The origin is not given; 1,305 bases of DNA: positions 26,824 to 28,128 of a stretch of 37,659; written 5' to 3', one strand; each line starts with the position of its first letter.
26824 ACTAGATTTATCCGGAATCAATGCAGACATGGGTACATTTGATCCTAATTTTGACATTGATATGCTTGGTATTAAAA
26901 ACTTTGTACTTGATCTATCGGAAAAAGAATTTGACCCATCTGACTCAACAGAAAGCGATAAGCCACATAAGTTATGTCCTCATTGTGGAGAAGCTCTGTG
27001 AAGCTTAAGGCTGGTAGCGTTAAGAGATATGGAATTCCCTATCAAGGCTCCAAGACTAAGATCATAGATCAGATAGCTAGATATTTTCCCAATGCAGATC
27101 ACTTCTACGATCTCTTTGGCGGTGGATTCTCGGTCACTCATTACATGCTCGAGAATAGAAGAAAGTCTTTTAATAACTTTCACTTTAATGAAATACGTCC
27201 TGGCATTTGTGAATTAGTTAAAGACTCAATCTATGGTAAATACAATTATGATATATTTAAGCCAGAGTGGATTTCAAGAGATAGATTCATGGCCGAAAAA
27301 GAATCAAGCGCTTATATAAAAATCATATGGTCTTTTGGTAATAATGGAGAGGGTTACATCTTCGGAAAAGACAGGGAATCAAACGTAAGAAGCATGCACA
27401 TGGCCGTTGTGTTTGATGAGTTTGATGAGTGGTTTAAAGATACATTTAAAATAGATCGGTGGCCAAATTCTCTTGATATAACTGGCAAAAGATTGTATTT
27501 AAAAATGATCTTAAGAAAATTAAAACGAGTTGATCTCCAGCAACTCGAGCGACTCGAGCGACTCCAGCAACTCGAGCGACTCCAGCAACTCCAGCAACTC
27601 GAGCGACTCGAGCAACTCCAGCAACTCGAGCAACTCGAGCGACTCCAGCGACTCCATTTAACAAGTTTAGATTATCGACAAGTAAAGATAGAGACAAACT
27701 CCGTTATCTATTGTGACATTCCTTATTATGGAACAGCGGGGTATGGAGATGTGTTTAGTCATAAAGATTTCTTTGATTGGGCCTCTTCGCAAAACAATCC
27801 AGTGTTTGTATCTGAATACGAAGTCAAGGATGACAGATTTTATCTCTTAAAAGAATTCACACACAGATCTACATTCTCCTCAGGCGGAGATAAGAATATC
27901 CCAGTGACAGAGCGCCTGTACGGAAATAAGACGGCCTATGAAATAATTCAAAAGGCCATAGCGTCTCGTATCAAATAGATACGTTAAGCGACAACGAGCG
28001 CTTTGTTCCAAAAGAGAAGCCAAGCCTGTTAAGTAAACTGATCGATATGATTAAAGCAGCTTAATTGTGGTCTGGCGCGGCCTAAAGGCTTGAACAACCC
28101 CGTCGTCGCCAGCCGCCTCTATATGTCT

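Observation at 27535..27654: Perfect 9-bp x13 in-frame array (L-[Q/E]-[Q/R]) inserted in a Dam-like methyltransferase just upstream of the catalytic DPPY-type motif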

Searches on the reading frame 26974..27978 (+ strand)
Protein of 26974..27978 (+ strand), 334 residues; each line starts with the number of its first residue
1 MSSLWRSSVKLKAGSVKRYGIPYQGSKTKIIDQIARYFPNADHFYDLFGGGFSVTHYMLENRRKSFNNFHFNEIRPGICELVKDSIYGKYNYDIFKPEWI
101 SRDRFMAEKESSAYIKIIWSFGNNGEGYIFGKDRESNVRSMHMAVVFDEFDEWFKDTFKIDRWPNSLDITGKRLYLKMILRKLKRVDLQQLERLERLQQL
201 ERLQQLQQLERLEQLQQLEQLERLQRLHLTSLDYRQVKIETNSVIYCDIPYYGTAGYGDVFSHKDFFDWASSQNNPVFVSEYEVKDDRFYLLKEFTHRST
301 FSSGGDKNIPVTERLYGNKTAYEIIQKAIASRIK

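Call 4: search_protein_families(library=pfam, proteins=[window:26974-27975:+], max_evalue=0.01)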
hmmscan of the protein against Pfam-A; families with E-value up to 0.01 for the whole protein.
window:26974-27975:+ (334 aa): 1 family
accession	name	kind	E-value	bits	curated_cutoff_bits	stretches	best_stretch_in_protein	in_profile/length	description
PF02086.21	MethyltransfD12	-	5.9e-09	36.5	22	1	23-254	1-188/253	D12 class N6 adenine-specific DNA methyltransferase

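Call 5: search_dna_similar(query=window:26974-27978:+, collection=phages, mode=protein, max_rows=40)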
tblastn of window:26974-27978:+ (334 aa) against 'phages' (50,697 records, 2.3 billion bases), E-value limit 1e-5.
Records with a match: 64; places in all: 64; records where one place covers at least 80% of the query: 8.
Best place of each record, by identity: <60% 64.
By first word of the organism name: Klebsiella 18; Leuconostoc 6; Streptococcus 4; Enterocloster 4; Bacteroides 4; Vibrio 4; Acinetobacter 4; Cellulophaga 3; Lauvirus 2; Podophage 2; and 10 more.
By host as written in the record: - 7; Klebsiella pneumoniae 6; Klebsiella pneumoniae 52145 3; Enterocloster bolteae DA473 3; Cellulophaga baltica #12 3; Lactobacillus rhamnosus 2; Leuconostoc pseudomesenteroides LN02 2; Leuconostoc pseudomesenteroides R707 2; and 29 more.
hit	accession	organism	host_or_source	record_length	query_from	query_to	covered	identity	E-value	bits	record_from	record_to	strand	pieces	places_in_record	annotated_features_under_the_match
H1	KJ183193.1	Lauvirus lau218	-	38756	5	319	94%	31.0%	2e-20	98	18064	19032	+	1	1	N6 adenine-specific DNA methyltransferase, N12 class | FmdB family transcriptional regulator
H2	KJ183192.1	Lauvirus lau218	-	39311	5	319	94%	31.0%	2e-20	98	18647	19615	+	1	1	N6 adenine-specific DNA methyltransferase, N12 class | FmdB family transcriptional regulator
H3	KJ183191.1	Podophage Lau218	-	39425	5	319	94%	31.0%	2e-20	98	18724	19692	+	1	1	N6 adenine-specific DNA methyltransferase, N12 class | FmdB family transcriptional regulator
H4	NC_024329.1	Podophage Lau218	-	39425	5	319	94%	31.0%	2e-20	98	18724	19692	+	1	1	N6 adenine-specific DNA methyltransferase, N12 class | FmdB family transcriptional regulator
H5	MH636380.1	Cylindrospermopsis raciborskii virus RM-2018a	Reeuwijkse Plassen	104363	20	318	90%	30.9%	1e-24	110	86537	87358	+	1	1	N6 adenine-specific DNA methyltransferase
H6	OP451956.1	Lactococcus phage RMP4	Lactococcus lactis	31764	10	308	90%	26.3%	4e-6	54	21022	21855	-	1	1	DNA methylase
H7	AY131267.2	Lactobacillus phage Lc-Nu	Lactobacillus rhamnosus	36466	6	305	90%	25.6%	3e-12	74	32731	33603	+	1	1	ORF46: putative methylase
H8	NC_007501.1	Lactobacillus phage Lc-Nu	Lactobacillus rhamnosus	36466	6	305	90%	25.6%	3e-12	74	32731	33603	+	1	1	ORF46: DNA methyltransferase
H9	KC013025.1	Leuconostoc phage phiLN12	Leuconostoc pseudomesenteroides LN02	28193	233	331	30%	41.7%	3e-8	61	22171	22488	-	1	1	putative phage-related methyltransferase | putative lysin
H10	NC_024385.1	Leuconostoc phage phiLN12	Leuconostoc pseudomesenteroides LN02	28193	233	331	30%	41.7%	3e-8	61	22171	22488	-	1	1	DNA adenine methylase | endolysin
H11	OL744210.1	Klebsiella phage vB_KvaS_F1M1D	Klebsiella variicola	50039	228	316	27%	42.1%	3e-10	67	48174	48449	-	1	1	hypothetical protein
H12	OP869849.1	Lacticaseibacillus phage R24.1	Lacticaseibacillus rhamnosus LMG 23327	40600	6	152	44%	25.5%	5e-8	61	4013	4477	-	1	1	hypothetical protein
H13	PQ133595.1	Klebsiella phage P13a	Klebsiella pneumoniae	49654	228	316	27%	41.1%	3e-10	67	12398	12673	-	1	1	hypothetical protein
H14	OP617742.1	Klebsiella phage KP13-2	Klebsiella pneumoniae KP13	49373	228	316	27%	41.1%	4e-10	67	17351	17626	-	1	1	hypothetical protein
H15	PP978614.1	Klebsiella phage vB_KpS_AttikonH6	Klebsiella pneumoniae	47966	228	316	27%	41.1%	5e-10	67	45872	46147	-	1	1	DNA methyltransferase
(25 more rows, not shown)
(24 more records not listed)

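Call 6: find_homologous_proteins(query=window:26974-27975:+, max_evalue=0.00001)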
Query window:26974-27975:+ (334 aa): 3837 proteins with E <= 0.00001 among 8000 candidates; the best 120 are listed.
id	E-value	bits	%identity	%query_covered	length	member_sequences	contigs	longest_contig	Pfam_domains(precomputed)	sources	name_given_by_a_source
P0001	5.7e-161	553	75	95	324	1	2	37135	PF02086.22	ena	-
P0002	6.9e-160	550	73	96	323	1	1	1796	PF02086.22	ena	-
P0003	2.5e-159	548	73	96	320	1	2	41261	PF02086.22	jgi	-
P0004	9.3e-154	530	72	97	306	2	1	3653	PF02086.22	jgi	jgi:hypothetical protein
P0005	1.4e-152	526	69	96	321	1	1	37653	PF02086.22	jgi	jgi:hypothetical protein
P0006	3.6e-152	524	68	97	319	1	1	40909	PF02086.22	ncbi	-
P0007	2.6e-149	515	69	96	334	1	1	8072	PF02086.22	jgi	-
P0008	6.2e-149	514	69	96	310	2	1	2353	PF02086.22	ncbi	-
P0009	1.0e-148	513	71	96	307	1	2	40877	PF02086.22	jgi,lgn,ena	jgi:hypothetical protein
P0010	1.0e-148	513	70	95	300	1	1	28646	PF02086.22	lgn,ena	-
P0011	2.8e-148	512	64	96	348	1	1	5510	PF02086.22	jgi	-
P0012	6.6e-148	510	68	95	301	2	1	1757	PF02086.22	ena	-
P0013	1.0e-147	510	71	96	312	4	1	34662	PF02086.22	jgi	-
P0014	6.2e-147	507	69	92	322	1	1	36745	PF02086.22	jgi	jgi:hypothetical protein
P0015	8.3e-147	507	69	95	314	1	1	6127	PF02086.22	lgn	-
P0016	9.8e-147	507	69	96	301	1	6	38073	PF02086.22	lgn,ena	-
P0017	2.6e-146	505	65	95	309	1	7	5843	PF02086.22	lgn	-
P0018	5.7e-146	504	68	96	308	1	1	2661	PF02086.22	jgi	jgi:site-specific DNA-adenine methylase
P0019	7.9e-146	504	70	96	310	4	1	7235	PF02086.22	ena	-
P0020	2.2e-145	502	68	95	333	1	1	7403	PF02086.22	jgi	jgi:site-specific DNA-adenine methylase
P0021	1.6e-144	499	66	98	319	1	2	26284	PF02086.22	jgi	jgi:site-specific DNA-adenine methylase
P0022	4.0e-144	498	66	96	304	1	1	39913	PF02086.22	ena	-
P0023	4.0e-144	498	67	95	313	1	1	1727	PF02086.22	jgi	jgi:hypothetical protein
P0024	4.5e-144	498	64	95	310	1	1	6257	PF02086.22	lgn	-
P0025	5.3e-144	498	68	96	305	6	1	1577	PF02086.22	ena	-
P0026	1.1e-143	497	67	96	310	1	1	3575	PF02086.22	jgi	jgi:D12 class N6 adenine-specific DNA methyltransferase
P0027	1.2e-143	496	71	94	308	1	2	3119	PF02086.22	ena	-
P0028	3.3e-143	495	69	96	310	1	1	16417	PF02086.22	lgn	-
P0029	4.4e-143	495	65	97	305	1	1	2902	PF02086.22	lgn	-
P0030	1.5e-142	493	69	98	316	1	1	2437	PF02086.22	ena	-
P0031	1.7e-142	493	67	95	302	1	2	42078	PF02086.22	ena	-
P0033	8.1e-142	490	65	97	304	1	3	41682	PF02086.22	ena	-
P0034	1.5e-141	490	65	52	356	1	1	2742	PF02086.22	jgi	jgi:hypothetical protein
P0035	2.4e-141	489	67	95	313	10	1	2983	PF02086.22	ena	-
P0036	4.8e-141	488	65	95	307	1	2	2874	PF02086.22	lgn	-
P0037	4.2e-140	485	66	95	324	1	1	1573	PF02086.22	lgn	-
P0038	5.3e-140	484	68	96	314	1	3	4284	PF02086.22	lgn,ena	-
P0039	1.9e-139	483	67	96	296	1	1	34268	PF02086.22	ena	-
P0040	2.1e-139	482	68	95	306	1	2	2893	PF02086.22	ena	-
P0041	1.1e-138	480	61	95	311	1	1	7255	PF02086.22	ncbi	-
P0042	1.4e-138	480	64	95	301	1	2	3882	PF02086.22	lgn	-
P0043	1.6e-138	480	64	95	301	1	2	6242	PF02086.22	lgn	-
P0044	2.7e-138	479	66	98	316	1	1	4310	PF02086.22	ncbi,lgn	-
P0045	3.2e-138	479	64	95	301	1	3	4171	PF02086.22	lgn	-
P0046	5.7e-138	478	67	98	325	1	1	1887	PF02086.22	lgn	-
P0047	7.6e-138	477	67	96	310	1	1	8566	PF02086.22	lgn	-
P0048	2.7e-137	476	65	96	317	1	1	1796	PF02086.22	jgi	jgi:site-specific DNA-adenine methylase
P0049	2.9e-137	475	65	96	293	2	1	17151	PF02086.22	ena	-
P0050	4.9e-137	475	65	94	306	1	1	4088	PF02086.22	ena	-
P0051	1.3e-136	473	63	98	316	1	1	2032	PF02086.22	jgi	-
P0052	1.4e-136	473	64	95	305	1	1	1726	PF02086.22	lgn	-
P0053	2.2e-136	473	65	96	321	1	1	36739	PF02086.22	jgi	jgi:site-specific DNA-adenine methylase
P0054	2.2e-136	473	64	96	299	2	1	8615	PF02086.22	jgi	jgi:site-specific DNA-adenine methylase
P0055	3.1e-136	472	63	96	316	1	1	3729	PF02086.22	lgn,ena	-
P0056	9.2e-136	471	67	92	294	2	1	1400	PF02086.22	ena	-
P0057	1.1e-135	470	66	96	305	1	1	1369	PF02086.22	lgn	-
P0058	2.5e-135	469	66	96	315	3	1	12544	PF02086.22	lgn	-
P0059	3.8e-135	469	65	97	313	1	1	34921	PF02086.22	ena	-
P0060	4.0e-135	468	65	96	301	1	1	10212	PF02086.22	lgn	-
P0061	4.3e-135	468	65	96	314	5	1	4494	PF02086.22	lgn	-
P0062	6.0e-135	468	63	95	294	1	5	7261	PF02086.22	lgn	-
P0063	9.8e-135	467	59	95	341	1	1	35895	PF02086.22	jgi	-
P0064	8.6e-134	464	62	95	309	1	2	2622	PF02086.22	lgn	-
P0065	1.2e-133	464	64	94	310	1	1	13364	PF02086.22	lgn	-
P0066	3.3e-133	462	65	94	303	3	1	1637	PF02086.22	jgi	jgi:site-specific DNA-adenine methylase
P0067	4.6e-132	458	59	96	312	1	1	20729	PF02086.22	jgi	-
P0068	5.4e-132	458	61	96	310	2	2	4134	PF02086.22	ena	-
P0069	6.1e-132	458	65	94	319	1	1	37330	PF02086.22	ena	-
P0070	1.3e-131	457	61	96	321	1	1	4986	PF02086.22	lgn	-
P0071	2.2e-131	456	59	95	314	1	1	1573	PF02086.22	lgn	-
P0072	3.3e-131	456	62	95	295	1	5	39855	PF02086.22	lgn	-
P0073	3.9e-131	455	62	93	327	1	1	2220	PF02086.22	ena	-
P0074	4.7e-131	455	63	98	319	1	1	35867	PF02086.22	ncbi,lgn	-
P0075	1.3e-130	454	66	93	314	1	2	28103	PF02086.22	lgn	-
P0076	1.2e-129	450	61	95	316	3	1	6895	PF02086.22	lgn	-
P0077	1.2e-129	450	61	96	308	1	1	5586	PF02086.22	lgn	-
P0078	4.6e-129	449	57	98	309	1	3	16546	PF02086.22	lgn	-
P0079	8.0e-128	444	63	93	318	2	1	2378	PF02086.22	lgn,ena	-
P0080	9.8e-128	444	61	95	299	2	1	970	PF02086.22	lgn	-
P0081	1.5e-127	444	66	92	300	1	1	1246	PF02086.22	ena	-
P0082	2.8e-127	443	62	95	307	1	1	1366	PF02086.22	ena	-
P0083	3.2e-127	442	62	95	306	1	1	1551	PF02086.22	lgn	-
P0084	1.1e-126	441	60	95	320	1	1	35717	PF02086.22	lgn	-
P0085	1.5e-126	440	62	95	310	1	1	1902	PF02086.22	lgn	-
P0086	2.7e-126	439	61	93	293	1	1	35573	PF02086.22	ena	-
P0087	1.6e-125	437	56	95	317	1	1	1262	PF02086.22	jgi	-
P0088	2.1e-125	436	55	97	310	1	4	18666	PF02086.22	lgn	-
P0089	3.5e-125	436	61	95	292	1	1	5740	PF02086.22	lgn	-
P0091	3.6e-124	432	62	93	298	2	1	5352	PF02086.22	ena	-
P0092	4.0e-124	432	56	95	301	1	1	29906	PF02086.22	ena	-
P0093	2.7e-123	430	59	95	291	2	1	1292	PF02086.22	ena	-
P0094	2.8e-123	430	58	93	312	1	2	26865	PF02086.22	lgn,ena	-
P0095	7.5e-123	428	60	95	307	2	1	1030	PF02086.22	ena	-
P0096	1.0e-122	428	60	93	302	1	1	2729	PF02086.22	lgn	-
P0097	1.6e-122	427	62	92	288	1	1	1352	PF02086.22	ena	-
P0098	1.9e-121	423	60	96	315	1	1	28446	PF02086.22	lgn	-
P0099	3.3e-121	423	61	94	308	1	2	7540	PF02086.22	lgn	-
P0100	6.9e-121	422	59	93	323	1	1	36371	PF02086.22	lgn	-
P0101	8.9e-121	421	59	96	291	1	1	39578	PF02086.22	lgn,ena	-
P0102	1.1e-120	421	59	93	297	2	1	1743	PF02086.22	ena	-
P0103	1.5e-120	421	61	92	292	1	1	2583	PF02086.22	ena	-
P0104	8.4e-120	418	60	96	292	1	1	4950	PF02086.22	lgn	-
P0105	1.2e-118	414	58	95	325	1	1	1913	PF02086.22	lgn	-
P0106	3.6e-118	413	58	95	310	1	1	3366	PF02086.22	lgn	-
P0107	2.8e-116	407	55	92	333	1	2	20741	PF02086.22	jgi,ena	-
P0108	1.6e-115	404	60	95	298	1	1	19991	PF02086.22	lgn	-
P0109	3.8e-115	403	56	98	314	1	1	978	PF02086.22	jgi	jgi:site-specific DNA-adenine methylase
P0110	4.7e-114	399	56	95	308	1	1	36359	PF02086.22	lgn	-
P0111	7.1e-112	392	52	96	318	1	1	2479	PF02086.22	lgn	-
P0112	4.5e-110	386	48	94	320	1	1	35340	PF02086.22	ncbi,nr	ncbi:MAG: DNA adenine methylase [Dolichospermum sp.]|nr:DNA adenine methylase [Dolichospermum sp.]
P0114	1.3e-109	385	55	92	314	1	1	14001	PF02086.22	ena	-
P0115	2.0e-109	384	54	93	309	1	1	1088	PF02086.22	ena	-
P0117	4.8e-107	376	54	93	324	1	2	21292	PF02086.22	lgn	-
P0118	5.6e-107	376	55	91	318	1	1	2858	PF02086.22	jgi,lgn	-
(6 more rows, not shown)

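Call 7: get_annotated_region(hit=H4, flank=3000)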
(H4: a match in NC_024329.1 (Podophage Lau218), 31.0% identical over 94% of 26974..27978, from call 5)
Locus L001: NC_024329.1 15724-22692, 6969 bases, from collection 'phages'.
description: Podophage Lau218, complete genome.
organism: Podophage Lau218 (NCBI taxid 2784187)
taxonomy: Viruses; Duplodnaviria; Heunggongvirae; Uroviricota; Caudoviricetes; Autographiviridae; Lauvirus; Lauvirus lau218
host: -; source: -; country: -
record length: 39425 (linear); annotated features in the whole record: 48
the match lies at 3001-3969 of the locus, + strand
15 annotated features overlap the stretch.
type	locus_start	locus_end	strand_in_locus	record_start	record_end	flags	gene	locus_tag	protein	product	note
CDS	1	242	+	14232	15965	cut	-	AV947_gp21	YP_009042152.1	ribonucleoside-diphosphate reductase large subunit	-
CDS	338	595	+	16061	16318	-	-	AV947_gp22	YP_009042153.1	hypothetical protein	-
CDS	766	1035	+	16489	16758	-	-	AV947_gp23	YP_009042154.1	hypothetical protein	-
CDS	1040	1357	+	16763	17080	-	-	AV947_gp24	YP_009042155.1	hypothetical protein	-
CDS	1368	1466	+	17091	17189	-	-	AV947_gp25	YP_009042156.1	hypothetical protein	-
CDS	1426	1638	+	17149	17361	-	-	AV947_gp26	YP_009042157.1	hypothetical protein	-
CDS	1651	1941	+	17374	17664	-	-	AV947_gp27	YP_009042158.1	sulfur transfer protein, DsrC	-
CDS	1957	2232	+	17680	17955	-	-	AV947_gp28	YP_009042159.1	hypothetical protein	-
CDS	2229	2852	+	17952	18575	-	-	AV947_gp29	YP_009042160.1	thymidylate synthase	-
CDS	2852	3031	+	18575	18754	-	-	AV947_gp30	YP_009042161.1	FmdB family transcriptional regulator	-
CDS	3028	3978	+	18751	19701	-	-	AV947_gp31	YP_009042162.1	N6 adenine-specific DNA methyltransferase, N12 class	-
CDS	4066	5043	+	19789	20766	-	-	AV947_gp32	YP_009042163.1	ribonucleotide reductase, small subunit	-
CDS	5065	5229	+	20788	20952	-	-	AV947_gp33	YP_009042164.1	hypothetical protein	-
CDS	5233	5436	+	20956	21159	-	-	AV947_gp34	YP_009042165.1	hypothetical protein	-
CDS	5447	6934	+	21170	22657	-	-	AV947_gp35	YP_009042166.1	head-tail adaptor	-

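Call 10: search_solved_structures(query=window:26974-27975:+, max_evalue=1, show_alignments=2)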
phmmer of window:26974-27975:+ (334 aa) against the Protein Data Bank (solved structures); distinct sequences matched with E-value up to 1: 3.
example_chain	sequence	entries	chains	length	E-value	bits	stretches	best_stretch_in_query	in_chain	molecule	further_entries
1q0s_A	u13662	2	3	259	0.00041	23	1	21-55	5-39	DNA adenine methylase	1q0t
1yf3_A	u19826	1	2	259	0.00054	22.6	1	21-55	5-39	DNA adenine methylase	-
1yfj_A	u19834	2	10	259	0.00054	22.6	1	21-55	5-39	DNA adenine methylase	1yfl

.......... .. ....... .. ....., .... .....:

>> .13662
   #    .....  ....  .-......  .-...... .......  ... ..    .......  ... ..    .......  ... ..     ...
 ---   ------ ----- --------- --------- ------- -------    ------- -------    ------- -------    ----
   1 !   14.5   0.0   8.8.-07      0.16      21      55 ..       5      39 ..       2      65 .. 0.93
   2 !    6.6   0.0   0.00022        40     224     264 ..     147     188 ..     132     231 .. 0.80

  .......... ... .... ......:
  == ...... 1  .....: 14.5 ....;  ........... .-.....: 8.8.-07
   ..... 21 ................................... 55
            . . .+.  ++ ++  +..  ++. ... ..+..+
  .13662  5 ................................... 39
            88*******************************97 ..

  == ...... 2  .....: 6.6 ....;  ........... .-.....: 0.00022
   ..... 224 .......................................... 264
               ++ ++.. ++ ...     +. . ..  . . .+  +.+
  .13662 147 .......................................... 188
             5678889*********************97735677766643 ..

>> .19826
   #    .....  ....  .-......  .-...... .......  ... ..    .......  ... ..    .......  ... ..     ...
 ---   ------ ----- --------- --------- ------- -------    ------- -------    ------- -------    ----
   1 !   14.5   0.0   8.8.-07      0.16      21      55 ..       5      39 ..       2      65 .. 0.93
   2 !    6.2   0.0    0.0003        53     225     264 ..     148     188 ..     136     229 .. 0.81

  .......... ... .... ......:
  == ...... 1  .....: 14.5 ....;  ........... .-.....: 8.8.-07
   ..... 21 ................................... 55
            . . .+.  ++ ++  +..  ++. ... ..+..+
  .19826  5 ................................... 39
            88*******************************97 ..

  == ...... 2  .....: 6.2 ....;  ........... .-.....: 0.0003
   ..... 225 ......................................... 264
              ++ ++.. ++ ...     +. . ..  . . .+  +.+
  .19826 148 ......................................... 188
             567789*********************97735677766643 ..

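Call 12: find_related_loci(query=window:26974-27975:+, collection=viral_contigs, flank=3000)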
Query window:26974-27975:+ (334 aa) in viral_contigs; peptide patterns used: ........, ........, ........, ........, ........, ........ (x = any residue, [..] = any of these).
107 stretches matched a pattern; 50 encode a relative of the query (tblastn E <= 1e-3); 50 distinct loci.
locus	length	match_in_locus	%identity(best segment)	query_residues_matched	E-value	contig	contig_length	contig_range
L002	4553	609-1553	68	1-326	8e-143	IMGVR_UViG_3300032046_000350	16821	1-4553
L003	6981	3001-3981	68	6-321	3e-126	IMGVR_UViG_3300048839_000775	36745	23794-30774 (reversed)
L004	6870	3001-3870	64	18-321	2e-118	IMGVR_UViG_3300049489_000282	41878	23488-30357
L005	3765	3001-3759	67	1-270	1e-105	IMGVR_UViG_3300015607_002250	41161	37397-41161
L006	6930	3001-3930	50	15-319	1e-89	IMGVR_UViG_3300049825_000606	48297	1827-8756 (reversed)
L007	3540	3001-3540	73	1-180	4e-89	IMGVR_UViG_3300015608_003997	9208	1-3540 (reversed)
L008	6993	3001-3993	48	1-322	6e-88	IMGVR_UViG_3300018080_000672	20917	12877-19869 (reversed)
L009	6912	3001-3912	49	19-326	2e-84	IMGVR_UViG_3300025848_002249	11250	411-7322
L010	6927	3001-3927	49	15-318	2e-83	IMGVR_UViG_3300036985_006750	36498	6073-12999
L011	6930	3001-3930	47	19-325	9e-83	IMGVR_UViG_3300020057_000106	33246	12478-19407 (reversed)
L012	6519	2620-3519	49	19-323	9e-82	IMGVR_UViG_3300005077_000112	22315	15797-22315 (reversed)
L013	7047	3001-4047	41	16-332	4e-81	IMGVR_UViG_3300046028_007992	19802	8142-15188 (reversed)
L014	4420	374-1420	41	16-332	3e-81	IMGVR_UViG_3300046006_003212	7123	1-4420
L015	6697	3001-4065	41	16-332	2e-80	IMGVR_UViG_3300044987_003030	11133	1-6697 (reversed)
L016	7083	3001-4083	40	16-332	1e-79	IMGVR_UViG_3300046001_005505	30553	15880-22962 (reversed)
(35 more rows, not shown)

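Call 16: search_protein_families(library=ncbifam, proteins=[window:26974-27975:+], max_evalue=0.1)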
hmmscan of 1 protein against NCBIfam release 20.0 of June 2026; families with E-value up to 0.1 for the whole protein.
window:26974-27975:+ (334 aa): 1 family
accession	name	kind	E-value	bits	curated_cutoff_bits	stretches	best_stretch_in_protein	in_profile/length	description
TIGR00571.1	dam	subfamily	2.6e-08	33.9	114.85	2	21-61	5-46/267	Dam family site-specific DNA-(adenine-N6)-methyltransferase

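Call 17: search_protein_families(library=phrogs, proteins=[window:26974-27975:+], max_evalue=0.001)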
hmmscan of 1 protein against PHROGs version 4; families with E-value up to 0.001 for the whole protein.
window:26974-27975:+ (334 aa): 2 families
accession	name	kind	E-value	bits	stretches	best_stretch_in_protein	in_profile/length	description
phrog_56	-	other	9.1e-29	102.2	1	16-319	60-323/647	DNA methyltransferase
phrog_36652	-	unknown function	3.9e-09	37.5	0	260-316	156-214/219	-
